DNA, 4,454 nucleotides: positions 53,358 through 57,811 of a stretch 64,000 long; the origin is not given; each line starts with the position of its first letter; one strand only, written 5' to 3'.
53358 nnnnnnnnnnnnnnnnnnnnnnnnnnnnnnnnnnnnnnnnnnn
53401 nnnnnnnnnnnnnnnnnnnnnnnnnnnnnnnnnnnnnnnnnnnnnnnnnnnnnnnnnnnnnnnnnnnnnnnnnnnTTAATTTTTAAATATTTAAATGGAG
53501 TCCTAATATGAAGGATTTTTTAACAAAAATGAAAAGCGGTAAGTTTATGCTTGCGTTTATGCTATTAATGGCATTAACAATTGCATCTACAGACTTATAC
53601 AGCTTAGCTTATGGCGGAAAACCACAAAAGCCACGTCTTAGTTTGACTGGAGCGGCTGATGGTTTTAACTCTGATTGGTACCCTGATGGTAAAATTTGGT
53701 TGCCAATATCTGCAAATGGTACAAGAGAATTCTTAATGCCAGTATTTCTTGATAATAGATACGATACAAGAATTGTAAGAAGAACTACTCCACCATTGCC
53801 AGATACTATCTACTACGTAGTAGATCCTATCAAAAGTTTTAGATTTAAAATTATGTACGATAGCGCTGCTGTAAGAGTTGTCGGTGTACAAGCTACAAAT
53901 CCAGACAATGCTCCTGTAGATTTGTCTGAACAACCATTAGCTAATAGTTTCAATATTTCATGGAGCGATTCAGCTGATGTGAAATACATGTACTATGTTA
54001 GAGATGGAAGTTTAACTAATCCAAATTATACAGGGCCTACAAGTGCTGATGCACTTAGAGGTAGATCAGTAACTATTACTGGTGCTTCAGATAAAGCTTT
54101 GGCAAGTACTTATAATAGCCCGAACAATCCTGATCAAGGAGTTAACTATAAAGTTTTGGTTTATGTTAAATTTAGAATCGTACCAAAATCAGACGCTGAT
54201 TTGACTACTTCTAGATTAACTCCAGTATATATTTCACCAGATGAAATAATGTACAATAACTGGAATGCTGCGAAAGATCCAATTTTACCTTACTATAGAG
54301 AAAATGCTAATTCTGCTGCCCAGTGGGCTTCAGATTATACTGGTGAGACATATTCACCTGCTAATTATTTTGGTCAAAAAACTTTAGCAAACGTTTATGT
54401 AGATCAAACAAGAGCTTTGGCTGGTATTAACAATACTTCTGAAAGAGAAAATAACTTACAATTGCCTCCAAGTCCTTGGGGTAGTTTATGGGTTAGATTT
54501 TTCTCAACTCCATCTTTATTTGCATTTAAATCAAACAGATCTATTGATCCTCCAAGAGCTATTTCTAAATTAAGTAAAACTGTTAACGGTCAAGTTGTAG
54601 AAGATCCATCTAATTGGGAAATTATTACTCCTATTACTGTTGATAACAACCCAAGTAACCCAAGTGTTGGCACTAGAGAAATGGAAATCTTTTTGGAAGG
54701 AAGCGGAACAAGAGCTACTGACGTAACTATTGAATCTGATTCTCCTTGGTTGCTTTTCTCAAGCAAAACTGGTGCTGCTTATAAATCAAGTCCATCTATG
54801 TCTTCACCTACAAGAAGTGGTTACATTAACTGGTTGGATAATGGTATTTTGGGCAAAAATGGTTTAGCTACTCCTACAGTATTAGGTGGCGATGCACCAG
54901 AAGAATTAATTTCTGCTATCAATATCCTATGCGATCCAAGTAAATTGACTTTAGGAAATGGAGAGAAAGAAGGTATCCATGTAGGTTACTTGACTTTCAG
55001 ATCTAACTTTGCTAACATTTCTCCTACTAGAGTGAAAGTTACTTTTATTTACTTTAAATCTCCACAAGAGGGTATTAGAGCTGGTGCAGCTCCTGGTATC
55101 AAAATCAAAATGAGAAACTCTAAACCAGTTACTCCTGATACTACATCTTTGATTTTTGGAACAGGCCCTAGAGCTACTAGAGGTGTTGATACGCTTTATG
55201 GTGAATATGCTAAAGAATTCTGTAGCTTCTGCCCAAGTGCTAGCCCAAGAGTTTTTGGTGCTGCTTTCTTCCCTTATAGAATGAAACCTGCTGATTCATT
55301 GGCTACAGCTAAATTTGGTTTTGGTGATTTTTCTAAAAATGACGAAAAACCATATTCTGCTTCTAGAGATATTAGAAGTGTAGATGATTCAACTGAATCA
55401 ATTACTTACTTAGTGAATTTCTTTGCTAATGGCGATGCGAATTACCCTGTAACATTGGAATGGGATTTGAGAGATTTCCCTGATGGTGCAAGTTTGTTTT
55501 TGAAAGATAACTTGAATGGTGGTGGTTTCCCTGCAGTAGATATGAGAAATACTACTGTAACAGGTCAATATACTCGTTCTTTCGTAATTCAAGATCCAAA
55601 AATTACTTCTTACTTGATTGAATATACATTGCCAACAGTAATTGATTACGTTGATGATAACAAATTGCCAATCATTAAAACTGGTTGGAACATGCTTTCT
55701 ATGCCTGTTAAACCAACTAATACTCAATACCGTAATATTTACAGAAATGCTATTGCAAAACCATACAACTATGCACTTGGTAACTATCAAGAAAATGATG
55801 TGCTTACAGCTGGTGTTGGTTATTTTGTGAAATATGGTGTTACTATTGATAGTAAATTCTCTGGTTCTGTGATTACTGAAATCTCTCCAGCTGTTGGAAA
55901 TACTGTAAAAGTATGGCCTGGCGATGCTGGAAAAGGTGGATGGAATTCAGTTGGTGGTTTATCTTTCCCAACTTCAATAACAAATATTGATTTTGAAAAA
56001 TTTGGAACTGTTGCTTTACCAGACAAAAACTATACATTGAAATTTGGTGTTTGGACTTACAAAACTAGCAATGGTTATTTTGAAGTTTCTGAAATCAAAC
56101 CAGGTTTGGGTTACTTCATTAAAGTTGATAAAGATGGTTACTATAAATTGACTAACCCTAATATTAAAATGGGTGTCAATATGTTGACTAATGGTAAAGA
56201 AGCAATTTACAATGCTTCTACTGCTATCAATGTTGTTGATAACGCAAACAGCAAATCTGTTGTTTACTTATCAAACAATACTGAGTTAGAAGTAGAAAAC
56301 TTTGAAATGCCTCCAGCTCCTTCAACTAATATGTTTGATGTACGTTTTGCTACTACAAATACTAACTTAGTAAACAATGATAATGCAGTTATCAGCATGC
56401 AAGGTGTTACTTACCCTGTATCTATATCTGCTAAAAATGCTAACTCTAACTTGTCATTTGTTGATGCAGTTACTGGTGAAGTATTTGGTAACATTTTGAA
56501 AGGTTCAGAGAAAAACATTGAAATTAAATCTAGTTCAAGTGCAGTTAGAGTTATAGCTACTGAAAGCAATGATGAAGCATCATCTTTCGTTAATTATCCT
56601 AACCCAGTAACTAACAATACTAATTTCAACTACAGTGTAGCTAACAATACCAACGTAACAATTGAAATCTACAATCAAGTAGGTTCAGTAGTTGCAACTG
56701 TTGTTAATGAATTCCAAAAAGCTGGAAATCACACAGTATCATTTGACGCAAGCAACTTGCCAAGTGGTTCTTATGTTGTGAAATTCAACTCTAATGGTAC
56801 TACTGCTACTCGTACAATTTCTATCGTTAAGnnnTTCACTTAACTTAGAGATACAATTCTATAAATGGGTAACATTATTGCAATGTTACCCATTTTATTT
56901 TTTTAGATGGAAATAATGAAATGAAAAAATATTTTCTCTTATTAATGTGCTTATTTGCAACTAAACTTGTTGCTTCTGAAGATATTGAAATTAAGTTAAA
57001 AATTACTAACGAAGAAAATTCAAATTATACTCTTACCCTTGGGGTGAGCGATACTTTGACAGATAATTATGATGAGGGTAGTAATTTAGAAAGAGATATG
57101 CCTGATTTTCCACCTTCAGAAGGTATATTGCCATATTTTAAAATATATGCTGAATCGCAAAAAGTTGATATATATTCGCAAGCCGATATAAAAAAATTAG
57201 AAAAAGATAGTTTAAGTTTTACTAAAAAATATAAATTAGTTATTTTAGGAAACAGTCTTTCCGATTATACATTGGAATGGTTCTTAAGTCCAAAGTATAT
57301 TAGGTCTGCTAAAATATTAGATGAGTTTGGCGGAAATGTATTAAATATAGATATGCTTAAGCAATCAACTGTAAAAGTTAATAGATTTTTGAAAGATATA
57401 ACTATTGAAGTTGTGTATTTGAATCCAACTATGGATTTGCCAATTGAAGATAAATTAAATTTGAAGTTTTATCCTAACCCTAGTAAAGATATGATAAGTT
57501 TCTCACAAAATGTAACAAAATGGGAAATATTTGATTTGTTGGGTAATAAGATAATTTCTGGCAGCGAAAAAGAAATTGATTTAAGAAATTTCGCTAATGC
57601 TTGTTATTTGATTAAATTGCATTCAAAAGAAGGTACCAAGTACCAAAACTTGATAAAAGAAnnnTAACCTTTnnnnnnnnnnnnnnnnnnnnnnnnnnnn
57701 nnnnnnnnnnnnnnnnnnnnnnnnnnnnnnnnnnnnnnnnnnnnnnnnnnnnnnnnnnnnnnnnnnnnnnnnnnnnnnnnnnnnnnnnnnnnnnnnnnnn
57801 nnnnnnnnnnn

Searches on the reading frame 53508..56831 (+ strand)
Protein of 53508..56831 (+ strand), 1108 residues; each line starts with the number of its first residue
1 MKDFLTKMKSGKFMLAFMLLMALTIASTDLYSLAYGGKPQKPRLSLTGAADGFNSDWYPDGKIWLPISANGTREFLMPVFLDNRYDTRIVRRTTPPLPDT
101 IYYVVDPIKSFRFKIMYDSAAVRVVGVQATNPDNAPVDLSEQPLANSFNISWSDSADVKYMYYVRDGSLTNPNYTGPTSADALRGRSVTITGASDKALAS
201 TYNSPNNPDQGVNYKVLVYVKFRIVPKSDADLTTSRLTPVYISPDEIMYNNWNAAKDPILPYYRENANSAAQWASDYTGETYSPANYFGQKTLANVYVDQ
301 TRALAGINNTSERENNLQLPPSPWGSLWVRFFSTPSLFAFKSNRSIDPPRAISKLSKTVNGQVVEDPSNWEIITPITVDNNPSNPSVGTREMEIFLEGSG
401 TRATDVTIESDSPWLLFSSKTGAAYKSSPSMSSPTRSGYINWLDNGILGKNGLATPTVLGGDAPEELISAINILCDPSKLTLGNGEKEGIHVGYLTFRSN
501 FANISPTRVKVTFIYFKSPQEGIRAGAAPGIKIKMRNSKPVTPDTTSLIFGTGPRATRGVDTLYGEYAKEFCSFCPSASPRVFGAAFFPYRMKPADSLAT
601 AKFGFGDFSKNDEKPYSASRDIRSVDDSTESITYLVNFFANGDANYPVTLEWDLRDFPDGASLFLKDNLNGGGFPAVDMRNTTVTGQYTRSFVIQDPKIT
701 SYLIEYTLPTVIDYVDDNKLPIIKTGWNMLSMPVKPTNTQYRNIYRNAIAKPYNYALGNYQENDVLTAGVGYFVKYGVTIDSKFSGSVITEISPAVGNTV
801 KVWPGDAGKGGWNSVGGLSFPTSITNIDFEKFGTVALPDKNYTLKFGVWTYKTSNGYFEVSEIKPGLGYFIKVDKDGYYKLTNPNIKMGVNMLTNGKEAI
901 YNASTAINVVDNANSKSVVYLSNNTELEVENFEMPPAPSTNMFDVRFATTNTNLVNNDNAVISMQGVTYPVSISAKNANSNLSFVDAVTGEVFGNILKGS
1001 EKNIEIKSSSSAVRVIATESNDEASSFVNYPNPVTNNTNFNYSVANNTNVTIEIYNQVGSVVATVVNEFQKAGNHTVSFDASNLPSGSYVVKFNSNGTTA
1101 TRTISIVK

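Call 7: search_protein_families(library=pfam, proteins=[window:53508-56831:+], max_evalue=0.001)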
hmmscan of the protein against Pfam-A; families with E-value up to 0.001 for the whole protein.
window:53508-56831:+ (1108 aa): 2 families
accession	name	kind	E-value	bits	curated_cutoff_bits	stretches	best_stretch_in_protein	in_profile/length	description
PF18962.6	Por_Secre_tail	-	9.1e-11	42.3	27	1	1030-1105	2-74/75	Secretion system C-terminal sorting domain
PF13860.13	FlgD_ig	-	4.7e-05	23.7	27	1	1046-1094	21-74/79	FlgD Ig-like domain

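Call 51: search_protein_families(library=ncbifam, proteins=[window:53508-56831:+], max_evalue=0.1)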
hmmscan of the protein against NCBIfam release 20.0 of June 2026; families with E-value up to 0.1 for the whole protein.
window:53508-56831:+ (1108 aa): 3 families
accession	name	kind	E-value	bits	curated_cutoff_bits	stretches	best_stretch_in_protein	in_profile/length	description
TIGR04183.1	Por_Secre_tail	domain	2.7e-10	40.1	23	1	1030-1106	2-71/72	T9SS type A sorting domain-containing protein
NF052323.1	T9SSA_dep_M6i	equivalog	3.9e-08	31.7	600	1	1025-1107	956-1040/1043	T9SS-dependent M6-like inactivated metalloprotease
NF005176.1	PRK06655.1-1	equivalog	0.00079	19.4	230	1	1046-1097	95-153/197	flagellar hook assembly protein FlgD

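Call 52: search_protein_families(library=pfam, proteins=[window:53508-56831:+], max_evalue=5)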
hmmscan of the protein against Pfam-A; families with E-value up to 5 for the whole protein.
window:53508-56831:+ (1108 aa): 6 families
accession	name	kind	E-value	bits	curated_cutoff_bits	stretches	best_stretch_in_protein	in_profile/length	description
PF18962.6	Por_Secre_tail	-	9.1e-11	42.3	27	1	1030-1105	2-74/75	Secretion system C-terminal sorting domain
PF13860.13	FlgD_ig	-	4.7e-05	23.7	27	1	1046-1094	21-74/79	FlgD Ig-like domain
PF02089.21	Palm_thioest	-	0.022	14.9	26.8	1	270-316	130-177/254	Palmitoyl protein thioesterase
PF11589.14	DUF3244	-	0.041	14.3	25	1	1047-1097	39-87/96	Domain of unknown function (DUF3244)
PF16389.11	DUF4998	-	0.13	12.2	29.1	1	946-1070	62-178/199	Domain of unknown function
PF13344.12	Hydrolase_6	-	0.27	11.8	27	1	893-930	9-45/101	Haloacid dehalogenase-like hydrolase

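Call 77: search_solved_structures(query=window:53508-56831:+, max_evalue=1)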
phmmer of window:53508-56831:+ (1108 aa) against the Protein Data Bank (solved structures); distinct sequences matched with E-value up to 1: 2.
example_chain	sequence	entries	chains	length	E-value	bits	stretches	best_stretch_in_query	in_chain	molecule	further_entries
8glk_D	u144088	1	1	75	0.041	14.8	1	1028-1104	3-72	Endonuclease I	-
30ga_H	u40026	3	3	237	0.65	10.8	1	755-833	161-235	Cas6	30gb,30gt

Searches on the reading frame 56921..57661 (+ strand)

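Call 7: search_protein_families(library=pfam, proteins=[window:56921-57661:+], max_evalue=0.001)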
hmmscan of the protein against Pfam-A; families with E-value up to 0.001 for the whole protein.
window:56921-57661:+ (247 aa): 1 family
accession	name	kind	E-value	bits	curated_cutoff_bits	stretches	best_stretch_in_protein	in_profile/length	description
PF18962.6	Por_Secre_tail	-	6.3e-09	36.4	27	1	184-245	2-74/75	Secretion system C-terminal sorting domain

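Call 51: search_protein_families(library=ncbifam, proteins=[window:56921-57661:+], max_evalue=0.1)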
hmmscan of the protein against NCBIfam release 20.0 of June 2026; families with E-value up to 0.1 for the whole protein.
window:56921-57661:+ (247 aa): 2 families
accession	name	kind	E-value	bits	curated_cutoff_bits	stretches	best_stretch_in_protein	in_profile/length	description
TIGR04183.1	Por_Secre_tail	domain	7e-08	32.3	23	1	184-247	2-72/72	T9SS type A sorting domain-containing protein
NF038113.1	T9SSA_dep_M36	equivalog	0.00024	19.4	885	1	180-246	792-868/869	T9SS-dependent M36 family metallopeptidase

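Call 52: search_protein_families(library=pfam, proteins=[window:56921-57661:+], max_evalue=5)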
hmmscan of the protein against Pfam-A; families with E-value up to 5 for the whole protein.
window:56921-57661:+ (247 aa): 1 family
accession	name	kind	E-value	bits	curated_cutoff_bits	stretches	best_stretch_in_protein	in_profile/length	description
PF18962.6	Por_Secre_tail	-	6.3e-09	36.4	27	1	184-245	2-74/75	Secretion system C-terminal sorting domain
